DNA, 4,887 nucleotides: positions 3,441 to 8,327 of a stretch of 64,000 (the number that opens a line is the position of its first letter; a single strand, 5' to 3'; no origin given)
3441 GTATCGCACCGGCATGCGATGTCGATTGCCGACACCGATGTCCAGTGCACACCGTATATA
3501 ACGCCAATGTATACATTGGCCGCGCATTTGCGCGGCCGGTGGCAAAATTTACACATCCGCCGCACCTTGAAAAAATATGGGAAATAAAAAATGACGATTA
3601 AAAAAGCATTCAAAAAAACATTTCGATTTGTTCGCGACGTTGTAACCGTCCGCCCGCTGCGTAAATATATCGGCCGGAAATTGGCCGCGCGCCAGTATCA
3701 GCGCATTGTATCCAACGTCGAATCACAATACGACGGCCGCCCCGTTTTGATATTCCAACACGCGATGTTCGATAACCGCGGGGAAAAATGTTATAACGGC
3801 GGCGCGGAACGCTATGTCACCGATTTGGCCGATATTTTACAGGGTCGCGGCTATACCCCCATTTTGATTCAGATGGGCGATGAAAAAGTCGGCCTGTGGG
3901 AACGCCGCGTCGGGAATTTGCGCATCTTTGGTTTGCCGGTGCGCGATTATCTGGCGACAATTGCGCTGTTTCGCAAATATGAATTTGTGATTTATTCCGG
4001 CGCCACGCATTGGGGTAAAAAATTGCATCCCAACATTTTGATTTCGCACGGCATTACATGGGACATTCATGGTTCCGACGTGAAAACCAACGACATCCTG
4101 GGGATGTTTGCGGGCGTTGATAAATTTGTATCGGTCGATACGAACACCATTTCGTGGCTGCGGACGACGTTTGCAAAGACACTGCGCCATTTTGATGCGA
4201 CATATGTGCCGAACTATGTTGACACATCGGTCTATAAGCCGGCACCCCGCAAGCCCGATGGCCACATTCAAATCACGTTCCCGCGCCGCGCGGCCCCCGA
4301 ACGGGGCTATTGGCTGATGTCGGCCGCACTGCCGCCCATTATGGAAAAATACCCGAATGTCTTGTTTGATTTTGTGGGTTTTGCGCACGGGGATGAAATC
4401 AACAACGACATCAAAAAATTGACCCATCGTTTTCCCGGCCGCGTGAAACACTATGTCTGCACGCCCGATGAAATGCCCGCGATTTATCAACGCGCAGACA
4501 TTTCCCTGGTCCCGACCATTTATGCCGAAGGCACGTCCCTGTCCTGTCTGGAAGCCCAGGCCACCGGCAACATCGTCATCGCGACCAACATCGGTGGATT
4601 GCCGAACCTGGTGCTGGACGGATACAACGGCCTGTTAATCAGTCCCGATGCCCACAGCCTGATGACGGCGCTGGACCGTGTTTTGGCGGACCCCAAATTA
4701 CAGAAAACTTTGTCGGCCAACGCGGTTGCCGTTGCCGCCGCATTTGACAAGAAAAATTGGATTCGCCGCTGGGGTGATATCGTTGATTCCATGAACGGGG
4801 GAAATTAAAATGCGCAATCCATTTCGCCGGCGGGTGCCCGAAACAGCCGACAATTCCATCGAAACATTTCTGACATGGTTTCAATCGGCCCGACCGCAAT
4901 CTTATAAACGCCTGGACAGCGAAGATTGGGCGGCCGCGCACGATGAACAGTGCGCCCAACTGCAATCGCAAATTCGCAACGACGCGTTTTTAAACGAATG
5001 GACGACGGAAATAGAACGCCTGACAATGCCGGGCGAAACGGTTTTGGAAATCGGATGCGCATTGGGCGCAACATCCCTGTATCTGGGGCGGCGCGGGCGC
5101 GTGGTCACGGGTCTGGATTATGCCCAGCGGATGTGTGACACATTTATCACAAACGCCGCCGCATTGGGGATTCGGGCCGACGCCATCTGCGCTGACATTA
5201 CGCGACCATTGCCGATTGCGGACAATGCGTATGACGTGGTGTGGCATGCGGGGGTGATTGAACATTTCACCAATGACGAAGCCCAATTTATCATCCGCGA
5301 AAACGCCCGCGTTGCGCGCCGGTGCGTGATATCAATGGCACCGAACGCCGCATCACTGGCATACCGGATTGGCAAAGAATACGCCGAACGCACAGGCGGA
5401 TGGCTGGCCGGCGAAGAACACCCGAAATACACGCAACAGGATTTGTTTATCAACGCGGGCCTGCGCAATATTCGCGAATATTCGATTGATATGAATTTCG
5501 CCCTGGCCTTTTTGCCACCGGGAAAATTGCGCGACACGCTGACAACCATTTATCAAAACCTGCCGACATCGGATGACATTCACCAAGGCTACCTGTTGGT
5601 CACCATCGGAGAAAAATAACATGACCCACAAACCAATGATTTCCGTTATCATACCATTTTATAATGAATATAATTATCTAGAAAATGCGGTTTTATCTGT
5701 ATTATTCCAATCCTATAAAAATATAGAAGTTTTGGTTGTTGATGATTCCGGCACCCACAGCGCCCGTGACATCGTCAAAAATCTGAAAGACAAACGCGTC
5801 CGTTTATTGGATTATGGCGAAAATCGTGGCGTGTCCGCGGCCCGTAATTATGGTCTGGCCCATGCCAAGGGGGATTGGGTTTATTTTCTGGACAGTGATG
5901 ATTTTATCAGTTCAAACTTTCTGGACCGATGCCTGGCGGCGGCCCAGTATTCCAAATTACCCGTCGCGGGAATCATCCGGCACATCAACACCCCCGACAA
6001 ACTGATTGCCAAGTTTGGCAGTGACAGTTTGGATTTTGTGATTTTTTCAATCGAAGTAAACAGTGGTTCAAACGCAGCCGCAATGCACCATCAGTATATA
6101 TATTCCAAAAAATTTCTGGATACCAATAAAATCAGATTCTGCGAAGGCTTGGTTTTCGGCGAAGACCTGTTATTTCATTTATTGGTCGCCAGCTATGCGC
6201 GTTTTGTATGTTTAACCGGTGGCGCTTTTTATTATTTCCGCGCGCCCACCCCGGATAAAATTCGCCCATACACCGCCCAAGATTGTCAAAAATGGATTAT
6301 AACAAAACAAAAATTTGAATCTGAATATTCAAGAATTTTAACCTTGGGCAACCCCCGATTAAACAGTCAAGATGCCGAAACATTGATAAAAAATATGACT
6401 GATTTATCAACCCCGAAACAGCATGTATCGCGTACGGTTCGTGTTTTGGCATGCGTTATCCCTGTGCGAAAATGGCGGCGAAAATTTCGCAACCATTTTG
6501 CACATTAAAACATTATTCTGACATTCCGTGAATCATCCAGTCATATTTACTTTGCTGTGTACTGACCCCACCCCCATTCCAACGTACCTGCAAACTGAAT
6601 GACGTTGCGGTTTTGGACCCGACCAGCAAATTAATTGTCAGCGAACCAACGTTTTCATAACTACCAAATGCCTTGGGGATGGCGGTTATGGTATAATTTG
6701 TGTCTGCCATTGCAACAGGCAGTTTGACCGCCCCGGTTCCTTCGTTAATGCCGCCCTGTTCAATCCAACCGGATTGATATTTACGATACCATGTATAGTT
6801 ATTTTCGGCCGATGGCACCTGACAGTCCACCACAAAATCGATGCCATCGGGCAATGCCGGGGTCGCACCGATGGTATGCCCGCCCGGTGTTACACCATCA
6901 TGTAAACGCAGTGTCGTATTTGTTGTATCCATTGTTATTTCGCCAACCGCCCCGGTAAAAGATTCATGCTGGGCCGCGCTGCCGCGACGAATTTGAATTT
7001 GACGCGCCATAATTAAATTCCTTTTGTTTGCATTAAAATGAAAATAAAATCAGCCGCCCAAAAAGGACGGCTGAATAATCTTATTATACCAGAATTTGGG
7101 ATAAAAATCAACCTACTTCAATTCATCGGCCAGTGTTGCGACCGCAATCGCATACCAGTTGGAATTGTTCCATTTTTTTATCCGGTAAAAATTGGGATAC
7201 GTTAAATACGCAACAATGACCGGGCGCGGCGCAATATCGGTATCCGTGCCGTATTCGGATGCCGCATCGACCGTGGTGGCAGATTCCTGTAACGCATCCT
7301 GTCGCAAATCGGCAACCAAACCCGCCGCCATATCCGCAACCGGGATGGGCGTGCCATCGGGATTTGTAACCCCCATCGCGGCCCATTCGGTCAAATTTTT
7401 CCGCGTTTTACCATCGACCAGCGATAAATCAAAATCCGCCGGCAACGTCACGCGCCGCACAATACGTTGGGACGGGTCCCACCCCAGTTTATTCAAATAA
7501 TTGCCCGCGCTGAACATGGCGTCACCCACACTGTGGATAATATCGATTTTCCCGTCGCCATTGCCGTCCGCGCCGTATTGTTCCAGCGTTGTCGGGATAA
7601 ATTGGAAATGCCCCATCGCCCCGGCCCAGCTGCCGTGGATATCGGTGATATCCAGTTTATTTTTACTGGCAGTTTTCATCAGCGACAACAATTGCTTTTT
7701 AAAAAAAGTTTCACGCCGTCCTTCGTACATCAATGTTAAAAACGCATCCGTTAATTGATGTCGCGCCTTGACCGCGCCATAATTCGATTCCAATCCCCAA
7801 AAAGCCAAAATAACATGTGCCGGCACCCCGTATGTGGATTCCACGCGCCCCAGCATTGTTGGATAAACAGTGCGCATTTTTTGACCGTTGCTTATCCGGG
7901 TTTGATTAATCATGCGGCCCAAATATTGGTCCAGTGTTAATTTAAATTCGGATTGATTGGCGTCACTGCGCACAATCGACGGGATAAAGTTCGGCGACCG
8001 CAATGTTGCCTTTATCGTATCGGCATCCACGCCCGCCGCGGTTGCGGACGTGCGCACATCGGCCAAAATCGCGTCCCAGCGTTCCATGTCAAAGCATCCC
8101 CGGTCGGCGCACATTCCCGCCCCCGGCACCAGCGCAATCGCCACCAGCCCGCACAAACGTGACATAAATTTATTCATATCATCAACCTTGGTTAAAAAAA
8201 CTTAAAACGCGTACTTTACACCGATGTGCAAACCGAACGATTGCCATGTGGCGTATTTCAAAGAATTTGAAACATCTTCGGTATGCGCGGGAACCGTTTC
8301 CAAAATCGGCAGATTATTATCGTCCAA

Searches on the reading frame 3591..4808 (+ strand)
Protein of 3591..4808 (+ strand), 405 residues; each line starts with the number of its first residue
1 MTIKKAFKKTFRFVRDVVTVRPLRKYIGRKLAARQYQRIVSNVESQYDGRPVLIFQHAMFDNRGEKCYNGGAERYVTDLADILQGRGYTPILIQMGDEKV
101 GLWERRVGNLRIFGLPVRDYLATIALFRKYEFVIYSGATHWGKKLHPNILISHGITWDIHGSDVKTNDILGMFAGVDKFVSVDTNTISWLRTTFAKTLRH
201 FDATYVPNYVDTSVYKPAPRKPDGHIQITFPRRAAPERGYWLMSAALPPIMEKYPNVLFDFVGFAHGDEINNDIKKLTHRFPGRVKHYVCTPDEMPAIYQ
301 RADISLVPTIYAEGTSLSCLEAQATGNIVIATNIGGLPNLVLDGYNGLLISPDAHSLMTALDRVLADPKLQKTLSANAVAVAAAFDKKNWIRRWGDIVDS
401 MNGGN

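Call 18: search_protein_families(library=pfam, proteins=[window:3591-4808:+], max_evalue=0.001)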
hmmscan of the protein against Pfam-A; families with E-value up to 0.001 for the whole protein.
window:3591-4808:+ (405 aa): 3 families
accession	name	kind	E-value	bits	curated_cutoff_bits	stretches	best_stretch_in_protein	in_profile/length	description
PF00534.26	Glycos_transf_1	-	2.3e-21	76.5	26.4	1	216-378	6-169/172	Glycosyl transferases group 1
PF13692.12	Glyco_trans_1_4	-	8e-19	68.7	27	1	238-367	15-142/142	Glycosyl transferases group 1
PF13524.12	Glyco_trans_1_2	-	0.00087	19.7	25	0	291-394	36-139/144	Glycosyl transferase-like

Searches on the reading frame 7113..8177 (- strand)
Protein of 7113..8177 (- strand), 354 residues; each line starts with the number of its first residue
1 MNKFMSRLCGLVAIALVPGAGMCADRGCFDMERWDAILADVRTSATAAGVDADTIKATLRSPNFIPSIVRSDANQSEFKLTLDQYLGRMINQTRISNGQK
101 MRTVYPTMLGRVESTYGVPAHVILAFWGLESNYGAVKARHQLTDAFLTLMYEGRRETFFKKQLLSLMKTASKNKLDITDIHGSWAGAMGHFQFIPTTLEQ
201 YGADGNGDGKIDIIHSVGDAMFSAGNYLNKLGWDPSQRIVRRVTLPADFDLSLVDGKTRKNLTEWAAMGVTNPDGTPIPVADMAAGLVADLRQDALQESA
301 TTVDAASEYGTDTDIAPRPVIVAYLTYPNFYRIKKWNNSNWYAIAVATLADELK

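Call 18: search_protein_families(library=pfam, proteins=[window:7113-8177:-], max_evalue=0.001)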
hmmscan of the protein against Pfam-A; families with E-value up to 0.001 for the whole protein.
window:7113-8177:- (354 aa): 1 family
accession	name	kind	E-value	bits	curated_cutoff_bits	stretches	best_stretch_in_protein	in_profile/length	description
PF13406.11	SLT_2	-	3.2e-87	292.9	24.3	1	36-351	4-292/292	Transglycosylase SLT domain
